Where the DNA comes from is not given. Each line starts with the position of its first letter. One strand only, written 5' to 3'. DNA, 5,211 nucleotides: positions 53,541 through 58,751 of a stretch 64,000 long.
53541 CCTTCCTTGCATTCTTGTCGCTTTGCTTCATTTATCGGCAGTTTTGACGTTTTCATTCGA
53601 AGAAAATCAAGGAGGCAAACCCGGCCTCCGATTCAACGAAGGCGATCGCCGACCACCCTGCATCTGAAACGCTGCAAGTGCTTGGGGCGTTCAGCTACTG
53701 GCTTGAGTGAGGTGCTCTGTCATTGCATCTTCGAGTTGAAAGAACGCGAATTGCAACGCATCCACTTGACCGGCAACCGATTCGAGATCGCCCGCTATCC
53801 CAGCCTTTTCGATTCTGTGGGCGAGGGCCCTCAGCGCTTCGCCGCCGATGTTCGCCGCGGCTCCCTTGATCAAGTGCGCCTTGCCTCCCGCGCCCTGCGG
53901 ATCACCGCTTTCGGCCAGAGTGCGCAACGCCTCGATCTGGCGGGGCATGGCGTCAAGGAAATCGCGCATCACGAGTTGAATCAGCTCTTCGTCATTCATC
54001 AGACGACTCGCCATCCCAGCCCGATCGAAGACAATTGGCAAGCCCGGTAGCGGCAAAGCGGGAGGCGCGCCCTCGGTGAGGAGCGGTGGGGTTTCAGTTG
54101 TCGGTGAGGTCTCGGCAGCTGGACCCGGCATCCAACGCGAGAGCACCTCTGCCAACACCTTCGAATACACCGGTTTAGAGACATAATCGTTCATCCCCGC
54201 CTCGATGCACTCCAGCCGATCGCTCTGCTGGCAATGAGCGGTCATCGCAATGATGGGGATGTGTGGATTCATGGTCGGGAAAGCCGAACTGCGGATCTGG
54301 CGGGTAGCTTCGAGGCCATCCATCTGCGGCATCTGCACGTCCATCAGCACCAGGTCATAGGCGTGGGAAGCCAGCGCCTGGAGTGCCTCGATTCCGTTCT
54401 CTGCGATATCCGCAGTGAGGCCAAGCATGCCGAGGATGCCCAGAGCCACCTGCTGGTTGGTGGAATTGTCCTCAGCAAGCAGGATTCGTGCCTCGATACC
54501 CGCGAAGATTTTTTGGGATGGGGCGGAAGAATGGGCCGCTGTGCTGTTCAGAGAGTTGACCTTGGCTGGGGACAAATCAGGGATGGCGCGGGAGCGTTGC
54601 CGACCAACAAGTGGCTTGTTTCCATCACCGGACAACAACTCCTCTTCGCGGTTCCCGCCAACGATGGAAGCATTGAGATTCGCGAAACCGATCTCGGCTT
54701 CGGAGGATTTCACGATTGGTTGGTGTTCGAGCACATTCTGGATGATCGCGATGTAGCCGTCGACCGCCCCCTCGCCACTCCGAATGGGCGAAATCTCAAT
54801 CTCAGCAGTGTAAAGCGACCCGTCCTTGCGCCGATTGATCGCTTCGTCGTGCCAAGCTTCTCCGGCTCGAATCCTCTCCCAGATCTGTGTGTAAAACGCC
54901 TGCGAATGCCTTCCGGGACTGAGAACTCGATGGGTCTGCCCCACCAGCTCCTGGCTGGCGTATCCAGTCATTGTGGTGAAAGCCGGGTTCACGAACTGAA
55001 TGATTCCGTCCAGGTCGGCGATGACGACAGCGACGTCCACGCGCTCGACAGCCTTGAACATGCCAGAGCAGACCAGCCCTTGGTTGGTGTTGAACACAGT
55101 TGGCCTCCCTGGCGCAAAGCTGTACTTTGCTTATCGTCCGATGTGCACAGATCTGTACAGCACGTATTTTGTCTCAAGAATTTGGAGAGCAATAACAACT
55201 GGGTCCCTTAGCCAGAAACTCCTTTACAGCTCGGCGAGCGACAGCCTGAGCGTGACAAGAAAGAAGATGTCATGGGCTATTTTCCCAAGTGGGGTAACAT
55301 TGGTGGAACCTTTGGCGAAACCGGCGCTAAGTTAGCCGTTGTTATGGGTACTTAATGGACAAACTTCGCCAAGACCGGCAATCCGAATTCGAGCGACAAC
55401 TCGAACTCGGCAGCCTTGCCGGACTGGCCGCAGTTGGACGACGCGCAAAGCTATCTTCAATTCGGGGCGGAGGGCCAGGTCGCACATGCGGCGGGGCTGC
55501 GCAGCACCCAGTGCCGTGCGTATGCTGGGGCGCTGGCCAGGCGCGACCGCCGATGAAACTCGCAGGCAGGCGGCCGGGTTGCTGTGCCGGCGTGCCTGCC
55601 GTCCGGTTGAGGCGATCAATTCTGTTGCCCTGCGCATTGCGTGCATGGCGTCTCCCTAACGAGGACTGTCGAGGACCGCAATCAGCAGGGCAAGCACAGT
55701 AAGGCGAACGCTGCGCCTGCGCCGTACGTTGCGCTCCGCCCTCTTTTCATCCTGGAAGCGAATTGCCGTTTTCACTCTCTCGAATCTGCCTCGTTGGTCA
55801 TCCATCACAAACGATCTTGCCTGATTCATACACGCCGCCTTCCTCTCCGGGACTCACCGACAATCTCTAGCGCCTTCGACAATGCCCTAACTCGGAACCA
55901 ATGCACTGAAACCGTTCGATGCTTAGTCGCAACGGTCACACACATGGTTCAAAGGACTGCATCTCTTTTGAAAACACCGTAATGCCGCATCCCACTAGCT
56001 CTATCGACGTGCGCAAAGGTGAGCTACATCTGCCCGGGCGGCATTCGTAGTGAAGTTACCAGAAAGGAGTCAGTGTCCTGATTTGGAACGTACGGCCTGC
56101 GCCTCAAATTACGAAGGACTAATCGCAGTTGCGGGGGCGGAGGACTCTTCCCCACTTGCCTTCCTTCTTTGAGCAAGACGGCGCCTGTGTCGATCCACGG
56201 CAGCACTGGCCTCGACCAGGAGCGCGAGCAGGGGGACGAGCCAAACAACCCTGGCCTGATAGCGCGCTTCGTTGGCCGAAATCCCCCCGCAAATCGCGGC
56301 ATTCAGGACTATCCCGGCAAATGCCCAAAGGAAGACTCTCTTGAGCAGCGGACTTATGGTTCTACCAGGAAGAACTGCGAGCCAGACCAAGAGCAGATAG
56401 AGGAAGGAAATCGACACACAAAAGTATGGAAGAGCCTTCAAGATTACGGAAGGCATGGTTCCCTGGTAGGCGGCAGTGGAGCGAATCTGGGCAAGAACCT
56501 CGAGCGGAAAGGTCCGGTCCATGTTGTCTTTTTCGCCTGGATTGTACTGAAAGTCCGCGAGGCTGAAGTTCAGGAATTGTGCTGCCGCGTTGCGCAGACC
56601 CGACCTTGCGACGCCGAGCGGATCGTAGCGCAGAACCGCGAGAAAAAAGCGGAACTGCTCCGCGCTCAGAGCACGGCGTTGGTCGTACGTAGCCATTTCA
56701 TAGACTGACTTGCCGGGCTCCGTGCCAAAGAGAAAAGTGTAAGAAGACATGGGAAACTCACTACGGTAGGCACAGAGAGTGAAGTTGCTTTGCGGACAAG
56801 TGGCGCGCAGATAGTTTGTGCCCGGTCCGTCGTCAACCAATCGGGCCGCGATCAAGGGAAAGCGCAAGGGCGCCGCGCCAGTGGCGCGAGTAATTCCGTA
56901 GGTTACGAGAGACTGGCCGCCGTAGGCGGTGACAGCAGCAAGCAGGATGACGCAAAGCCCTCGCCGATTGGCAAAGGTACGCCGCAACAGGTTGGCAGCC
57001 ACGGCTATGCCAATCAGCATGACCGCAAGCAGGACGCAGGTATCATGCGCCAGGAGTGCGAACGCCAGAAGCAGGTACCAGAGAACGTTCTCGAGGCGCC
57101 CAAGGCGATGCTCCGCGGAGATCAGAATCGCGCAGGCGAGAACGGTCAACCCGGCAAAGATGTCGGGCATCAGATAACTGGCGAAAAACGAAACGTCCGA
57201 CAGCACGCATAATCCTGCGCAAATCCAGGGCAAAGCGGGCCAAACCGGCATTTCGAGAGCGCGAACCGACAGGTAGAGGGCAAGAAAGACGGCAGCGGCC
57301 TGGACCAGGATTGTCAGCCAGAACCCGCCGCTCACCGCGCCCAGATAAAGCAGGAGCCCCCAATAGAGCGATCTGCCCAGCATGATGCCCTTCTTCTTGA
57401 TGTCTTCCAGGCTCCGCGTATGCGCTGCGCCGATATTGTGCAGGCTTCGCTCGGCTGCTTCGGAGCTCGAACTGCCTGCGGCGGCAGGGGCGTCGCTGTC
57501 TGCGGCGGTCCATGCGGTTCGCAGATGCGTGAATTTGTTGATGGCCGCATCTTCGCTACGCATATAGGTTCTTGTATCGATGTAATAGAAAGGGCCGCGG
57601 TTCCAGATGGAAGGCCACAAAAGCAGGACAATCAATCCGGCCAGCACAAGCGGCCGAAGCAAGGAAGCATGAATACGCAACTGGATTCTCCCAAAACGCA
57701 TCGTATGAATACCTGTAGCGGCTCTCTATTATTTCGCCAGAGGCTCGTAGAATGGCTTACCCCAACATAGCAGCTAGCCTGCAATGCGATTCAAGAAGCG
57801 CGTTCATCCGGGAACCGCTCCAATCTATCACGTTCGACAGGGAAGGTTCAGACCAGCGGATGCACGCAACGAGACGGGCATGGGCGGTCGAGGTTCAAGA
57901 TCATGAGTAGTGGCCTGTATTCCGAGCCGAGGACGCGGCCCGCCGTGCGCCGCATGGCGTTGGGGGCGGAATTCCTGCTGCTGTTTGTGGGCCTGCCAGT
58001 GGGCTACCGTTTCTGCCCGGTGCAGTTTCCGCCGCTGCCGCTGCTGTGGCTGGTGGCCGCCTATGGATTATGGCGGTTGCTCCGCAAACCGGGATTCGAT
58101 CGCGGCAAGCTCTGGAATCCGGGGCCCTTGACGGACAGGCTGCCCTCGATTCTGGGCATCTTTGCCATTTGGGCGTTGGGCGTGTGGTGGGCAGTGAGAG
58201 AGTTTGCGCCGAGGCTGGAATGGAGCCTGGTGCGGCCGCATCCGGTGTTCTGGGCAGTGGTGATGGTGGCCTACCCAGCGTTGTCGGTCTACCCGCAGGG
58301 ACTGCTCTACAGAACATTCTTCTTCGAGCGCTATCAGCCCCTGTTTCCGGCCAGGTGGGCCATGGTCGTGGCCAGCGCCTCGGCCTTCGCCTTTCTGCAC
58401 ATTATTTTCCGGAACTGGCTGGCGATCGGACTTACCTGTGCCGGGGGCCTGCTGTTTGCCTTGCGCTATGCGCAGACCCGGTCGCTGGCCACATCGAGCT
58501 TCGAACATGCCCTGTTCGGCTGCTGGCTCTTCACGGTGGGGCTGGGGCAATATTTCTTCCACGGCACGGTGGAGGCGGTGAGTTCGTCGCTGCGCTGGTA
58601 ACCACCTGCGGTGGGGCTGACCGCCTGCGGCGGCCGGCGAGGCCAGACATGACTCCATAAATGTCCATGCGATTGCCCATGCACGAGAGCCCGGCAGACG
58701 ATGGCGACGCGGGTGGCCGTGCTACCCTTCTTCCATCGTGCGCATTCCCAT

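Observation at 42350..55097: Ten-gene cluster fusing a complete chemosensory module to a partner-switching module and a PAS-REC-Hpt relay protein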

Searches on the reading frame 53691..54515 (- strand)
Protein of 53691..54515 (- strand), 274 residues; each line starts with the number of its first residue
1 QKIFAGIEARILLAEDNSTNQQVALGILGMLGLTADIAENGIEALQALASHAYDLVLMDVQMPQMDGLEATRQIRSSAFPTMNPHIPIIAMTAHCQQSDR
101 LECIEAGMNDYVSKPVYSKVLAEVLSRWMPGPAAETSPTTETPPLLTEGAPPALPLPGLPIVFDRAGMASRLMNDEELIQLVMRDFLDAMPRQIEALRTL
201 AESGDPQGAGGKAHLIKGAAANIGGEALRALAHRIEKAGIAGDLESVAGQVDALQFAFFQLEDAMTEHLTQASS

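Call 38: find_homologous_proteins(query=window:53691-54515:-, max_evalue=1e-10)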
Query window:53691-54515:- (274 aa): 5623 proteins with E <= 1e-10 among 8000 candidates; the best 120 are listed.
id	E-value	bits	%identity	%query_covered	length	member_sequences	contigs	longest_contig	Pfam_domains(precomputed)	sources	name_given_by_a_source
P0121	3.4e-172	589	100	100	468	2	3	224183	PF08447.19,PF13426.14,PF13188.14,PF08448.17,PF00989.32,PF00072.31,PF01627.29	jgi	jgi:PAS domain S-box-containing protein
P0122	2.0e-88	314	57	97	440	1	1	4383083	PF00072.31,PF01627.29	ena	-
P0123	1.7e-86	308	58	97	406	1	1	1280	PF00072.31,PF01627.29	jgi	jgi:CheY-like chemotaxis protein/HPt (histidine-containing phosphotransfer) domain-containing protei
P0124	3.3e-86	307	58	96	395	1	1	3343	PF00072.31,PF01627.29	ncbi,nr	ncbi:MAG: response regulator, partial [Chloroflexota bacterium]|nr:response regulator [Chloroflexota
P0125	8.5e-86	306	55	96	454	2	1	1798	PF00072.31,PF01627.29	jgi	jgi:CheY-like chemotaxis protein/HPt (histidine-containing phosphotransfer) domain-containing protei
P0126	1.2e-83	299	58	96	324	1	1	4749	PF00072.31,PF01627.29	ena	-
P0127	2.8e-83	297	53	96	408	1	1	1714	PF00072.31,PF01627.29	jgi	-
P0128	1.9e-81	291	50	99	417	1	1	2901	PF00072.31,PF01627.29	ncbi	ncbi:MAG: response regulator, partial [Syntrophobacteraceae bacterium]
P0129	2.2e-81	291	57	96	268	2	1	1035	PF00072.31,PF01627.29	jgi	jgi:CheY-like chemotaxis protein/HPt (histidine-containing phosphotransfer) domain-containing protei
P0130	5.6e-81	290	58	97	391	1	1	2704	PF00072.31,PF01627.29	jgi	-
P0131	6.6e-81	290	55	96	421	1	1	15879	PF00072.31,PF01627.29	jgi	jgi:CheY-like chemotaxis protein/HPt (histidine-containing phosphotransfer) domain-containing protei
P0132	8.3e-81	289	57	97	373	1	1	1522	PF00072.31,PF01627.29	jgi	jgi:CheY-like chemotaxis protein/HPt (histidine-containing phosphotransfer) domain-containing protei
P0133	7.8e-80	286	52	98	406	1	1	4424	PF00072.31,PF01627.29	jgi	jgi:CheY-like chemotaxis protein/HPt (histidine-containing phosphotransfer) domain-containing protei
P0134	8.6e-80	286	53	94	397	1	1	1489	PF00072.31,PF01627.29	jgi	jgi:CheY-like chemotaxis protein/HPt (histidine-containing phosphotransfer) domain-containing protei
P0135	1.8e-79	285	52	95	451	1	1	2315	PF00072.31,PF01627.29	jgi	jgi:CheY-like chemotaxis protein/HPt (histidine-containing phosphotransfer) domain-containing protei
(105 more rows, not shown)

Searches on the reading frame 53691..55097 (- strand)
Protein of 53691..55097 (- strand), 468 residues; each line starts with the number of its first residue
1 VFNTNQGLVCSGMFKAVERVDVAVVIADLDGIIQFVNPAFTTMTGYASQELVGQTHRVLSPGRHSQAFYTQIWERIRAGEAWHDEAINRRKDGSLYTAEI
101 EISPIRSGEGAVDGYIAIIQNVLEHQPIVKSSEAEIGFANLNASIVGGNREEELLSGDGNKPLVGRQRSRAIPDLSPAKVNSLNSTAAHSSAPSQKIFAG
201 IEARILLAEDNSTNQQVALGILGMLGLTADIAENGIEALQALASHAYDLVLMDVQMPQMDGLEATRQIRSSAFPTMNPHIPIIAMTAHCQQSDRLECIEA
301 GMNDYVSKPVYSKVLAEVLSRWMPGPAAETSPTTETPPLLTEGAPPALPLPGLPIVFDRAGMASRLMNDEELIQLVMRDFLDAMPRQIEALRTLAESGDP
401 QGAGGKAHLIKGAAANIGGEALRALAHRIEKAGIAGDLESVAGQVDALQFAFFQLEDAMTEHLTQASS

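Call 3: search_protein_families(library=pfam, proteins=[window:53691-55097:-], max_evalue=0.01)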
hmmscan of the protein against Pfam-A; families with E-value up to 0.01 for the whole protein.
window:53691-55097:- (468 aa): 7 families
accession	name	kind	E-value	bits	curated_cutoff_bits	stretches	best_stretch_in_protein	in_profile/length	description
PF00072.30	Response_reg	-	1.9e-26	92.9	30.2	1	205-318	1-109/111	Response regulator receiver domain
PF00989.32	PAS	-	1.4e-20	73.8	22.6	1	16-121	6-112/113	PAS fold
PF13426.13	PAS_9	-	2.1e-18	66.9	27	1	22-122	2-101/103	PAS domain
PF08448.16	PAS_4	-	8e-13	49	23.1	1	18-124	2-107/110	PAS fold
PF01627.28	Hpt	-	9.1e-11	42.3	24.6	1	377-459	3-78/84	Hpt domain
PF08447.18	PAS_3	-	3.4e-10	40.5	25.6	1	35-118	3-88/89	PAS fold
PF13188.13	PAS_8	-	1.1e-05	25.6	21.8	1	17-62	7-53/65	PAS domain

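Call 52: search_protein_families(library=ncbifam, proteins=[window:53691-55097:-], max_evalue=0.00001)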
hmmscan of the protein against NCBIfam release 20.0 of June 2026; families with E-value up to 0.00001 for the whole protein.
window:53691-55097:- (468 aa): 89 families (the best 25 are shown)
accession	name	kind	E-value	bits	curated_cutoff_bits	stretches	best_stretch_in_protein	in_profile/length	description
NF008318.0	PRK11107.1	equivalog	3.8e-31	108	890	1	190-462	655-909/920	two-component sensor histidine kinase BarA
NF008302.0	PRK11091.1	equivalog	5.7e-31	107.5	838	1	192-463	515-773/779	aerobic respiration two-component sensor histidine kinase ArcB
TIGR02956.1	TMAO_torS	equivalog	5.8e-29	100.8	676.5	1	202-449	701-954/967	TMAO reductase system sensor histidine kinase/response regulator TorS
NF011874.0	PRK15347.1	equivalog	3.9e-28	98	852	1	203-320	691-807/921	two component system sensor kinase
TIGR02938.1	nifL_nitrog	equivalog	6.8e-24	84.2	242.45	1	12-126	5-119/494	nitrogen fixation negative regulator NifL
NF008099.0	PRK10841.1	equivalog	6.3e-23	80.5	920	1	191-322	813-939/949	two-component system sensor histidine kinase RcsC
NF038297.2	hybrid_HK_HrmK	equivalog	4.8e-22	78.3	725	1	190-321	478-606/607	hybrid histidine kinase/response regulator HrmK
TIGR00229.1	sensory_box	domain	6.4e-22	78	22.9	1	16-125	10-119/126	PAS domain S-box protein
NF041947.1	LuxQ_Vibrio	equivalog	6.9e-22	77.1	1200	1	189-321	710-837/843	quorum-sensing autoinducer 2 sensor kinase/phosphatase LuxQ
NF045675.1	PhdiestaseDibA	equivalog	8.8e-22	77.2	980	1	23-123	90-190/623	phosphodiesterase DibA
NF010076.0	PRK13557.1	subfamily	3e-20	72.2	631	2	14-111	33-133/540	histidine kinase famiy protein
NF007135.0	PRK09581.1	equivalog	1.6e-18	66.7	474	1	203-315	3-112/457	PleD family two-component system response regulator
NF045901.1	HisKinLetSLeg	equivalog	2.9e-18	65.3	1650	1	200-319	669-785/906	two-component system sensor histidine kinase LetS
NF007420.1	PRK09959.1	equivalog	3.5e-18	64.6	1995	1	195-321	951-1072/1197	acid-sensing system histidine kinase EvgS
NF041733.1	resp_reg_CseB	equivalog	1.3e-17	64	350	1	204-317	2-109/228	two-component system response regulator CseB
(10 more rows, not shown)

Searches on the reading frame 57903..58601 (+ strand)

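Call 6: search_protein_families(library=pfam, proteins=[window:57903-58601:+], max_evalue=0.001)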
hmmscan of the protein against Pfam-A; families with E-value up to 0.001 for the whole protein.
window:57903-58601:+ (232 aa): 1 family
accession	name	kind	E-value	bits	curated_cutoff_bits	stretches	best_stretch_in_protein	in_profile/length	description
PF02517.21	Rce1-like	-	2e-07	31.7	22.4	1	118-205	5-90/93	Type II CAAX prenyl endopeptidase Rce1-like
